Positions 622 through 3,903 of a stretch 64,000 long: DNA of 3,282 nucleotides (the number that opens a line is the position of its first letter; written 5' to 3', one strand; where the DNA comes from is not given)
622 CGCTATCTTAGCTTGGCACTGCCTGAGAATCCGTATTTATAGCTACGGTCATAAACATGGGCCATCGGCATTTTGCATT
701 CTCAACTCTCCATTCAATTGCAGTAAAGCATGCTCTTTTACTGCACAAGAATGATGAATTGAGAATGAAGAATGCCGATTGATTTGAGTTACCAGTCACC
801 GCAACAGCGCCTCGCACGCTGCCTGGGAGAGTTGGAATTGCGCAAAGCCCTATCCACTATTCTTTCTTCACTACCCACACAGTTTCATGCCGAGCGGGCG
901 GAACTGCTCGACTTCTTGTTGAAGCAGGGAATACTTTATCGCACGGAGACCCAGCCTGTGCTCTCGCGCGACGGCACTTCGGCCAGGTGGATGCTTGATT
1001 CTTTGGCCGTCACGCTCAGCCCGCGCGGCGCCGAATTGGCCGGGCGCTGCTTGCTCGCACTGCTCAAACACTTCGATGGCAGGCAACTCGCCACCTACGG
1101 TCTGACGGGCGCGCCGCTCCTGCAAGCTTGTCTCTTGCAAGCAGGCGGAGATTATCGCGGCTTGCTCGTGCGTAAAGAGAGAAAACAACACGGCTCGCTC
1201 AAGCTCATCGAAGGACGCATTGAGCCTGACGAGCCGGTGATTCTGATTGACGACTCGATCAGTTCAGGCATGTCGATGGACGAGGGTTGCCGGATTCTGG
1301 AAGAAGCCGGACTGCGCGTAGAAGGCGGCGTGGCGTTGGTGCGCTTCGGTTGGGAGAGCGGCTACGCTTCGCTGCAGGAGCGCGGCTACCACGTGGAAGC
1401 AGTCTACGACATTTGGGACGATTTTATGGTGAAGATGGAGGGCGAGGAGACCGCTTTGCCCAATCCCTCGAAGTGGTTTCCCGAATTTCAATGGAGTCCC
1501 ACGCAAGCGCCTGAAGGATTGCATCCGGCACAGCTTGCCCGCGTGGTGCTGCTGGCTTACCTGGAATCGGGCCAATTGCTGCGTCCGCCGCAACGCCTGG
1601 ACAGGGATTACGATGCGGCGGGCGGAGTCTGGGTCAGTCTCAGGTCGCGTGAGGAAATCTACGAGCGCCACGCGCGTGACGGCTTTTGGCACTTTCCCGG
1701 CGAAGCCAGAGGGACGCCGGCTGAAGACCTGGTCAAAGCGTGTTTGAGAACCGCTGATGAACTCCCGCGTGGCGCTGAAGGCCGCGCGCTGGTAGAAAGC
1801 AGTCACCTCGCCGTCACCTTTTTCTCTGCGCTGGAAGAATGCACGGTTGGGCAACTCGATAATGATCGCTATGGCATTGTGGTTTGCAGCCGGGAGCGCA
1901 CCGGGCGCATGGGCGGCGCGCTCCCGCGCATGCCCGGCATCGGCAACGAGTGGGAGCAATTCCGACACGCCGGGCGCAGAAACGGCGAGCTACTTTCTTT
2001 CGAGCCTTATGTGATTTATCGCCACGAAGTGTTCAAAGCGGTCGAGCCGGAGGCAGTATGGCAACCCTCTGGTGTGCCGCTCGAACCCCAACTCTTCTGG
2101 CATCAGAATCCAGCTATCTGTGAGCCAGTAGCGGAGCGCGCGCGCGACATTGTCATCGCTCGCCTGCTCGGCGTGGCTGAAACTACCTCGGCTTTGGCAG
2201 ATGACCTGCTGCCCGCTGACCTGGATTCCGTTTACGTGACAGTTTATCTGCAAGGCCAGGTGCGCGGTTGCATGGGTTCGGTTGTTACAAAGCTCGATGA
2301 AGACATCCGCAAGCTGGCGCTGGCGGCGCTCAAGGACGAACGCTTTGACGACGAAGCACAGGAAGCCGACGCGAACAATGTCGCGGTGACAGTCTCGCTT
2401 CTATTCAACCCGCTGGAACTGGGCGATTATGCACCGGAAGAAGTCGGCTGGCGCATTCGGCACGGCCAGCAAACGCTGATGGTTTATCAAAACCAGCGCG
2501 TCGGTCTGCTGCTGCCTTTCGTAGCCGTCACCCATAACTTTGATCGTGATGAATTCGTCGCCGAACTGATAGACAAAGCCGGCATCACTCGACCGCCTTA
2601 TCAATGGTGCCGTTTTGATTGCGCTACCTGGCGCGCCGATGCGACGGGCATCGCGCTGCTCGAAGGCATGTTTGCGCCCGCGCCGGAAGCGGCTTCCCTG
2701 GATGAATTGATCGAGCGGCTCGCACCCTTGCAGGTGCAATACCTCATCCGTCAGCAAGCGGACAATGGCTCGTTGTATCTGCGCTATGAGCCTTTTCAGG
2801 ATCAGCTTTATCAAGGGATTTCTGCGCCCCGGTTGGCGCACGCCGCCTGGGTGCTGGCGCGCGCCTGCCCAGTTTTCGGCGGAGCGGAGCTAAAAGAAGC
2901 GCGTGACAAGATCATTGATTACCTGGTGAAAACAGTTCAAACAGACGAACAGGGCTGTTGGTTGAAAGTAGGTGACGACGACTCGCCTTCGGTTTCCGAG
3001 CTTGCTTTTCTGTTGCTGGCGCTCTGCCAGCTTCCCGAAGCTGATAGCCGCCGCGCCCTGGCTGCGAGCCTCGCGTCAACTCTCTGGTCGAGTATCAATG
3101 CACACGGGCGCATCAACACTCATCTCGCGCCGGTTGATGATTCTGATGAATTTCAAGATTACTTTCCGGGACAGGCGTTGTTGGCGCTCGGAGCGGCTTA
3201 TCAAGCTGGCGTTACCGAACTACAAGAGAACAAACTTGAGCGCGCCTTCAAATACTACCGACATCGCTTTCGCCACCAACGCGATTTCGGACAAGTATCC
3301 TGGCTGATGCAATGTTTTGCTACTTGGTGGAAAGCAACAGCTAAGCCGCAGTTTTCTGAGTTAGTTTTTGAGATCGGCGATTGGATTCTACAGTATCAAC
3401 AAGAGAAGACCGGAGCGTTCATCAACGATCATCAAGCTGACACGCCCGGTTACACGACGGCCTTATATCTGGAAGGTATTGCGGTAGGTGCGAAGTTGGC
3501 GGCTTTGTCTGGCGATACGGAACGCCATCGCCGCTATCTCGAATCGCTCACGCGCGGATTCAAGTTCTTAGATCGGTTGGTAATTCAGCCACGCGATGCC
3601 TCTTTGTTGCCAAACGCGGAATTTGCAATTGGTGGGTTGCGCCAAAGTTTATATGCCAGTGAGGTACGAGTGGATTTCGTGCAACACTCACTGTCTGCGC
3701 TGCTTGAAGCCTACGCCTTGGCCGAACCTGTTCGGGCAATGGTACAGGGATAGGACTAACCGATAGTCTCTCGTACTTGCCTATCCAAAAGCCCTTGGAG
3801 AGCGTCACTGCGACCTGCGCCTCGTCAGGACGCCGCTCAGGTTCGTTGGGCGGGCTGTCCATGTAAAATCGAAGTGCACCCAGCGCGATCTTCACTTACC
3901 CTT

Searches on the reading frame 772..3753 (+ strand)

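Call 70: search_protein_families(library=pfam, proteins=[window:772-3753:+], max_evalue=0.00001)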
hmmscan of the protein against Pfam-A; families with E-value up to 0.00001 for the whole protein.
window:772-3753:+ (993 aa): 1 family
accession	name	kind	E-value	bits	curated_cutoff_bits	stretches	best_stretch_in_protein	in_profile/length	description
PF01871.22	AMMECR1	-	7.8e-22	78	25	1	486-612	32-153/168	AMMECR1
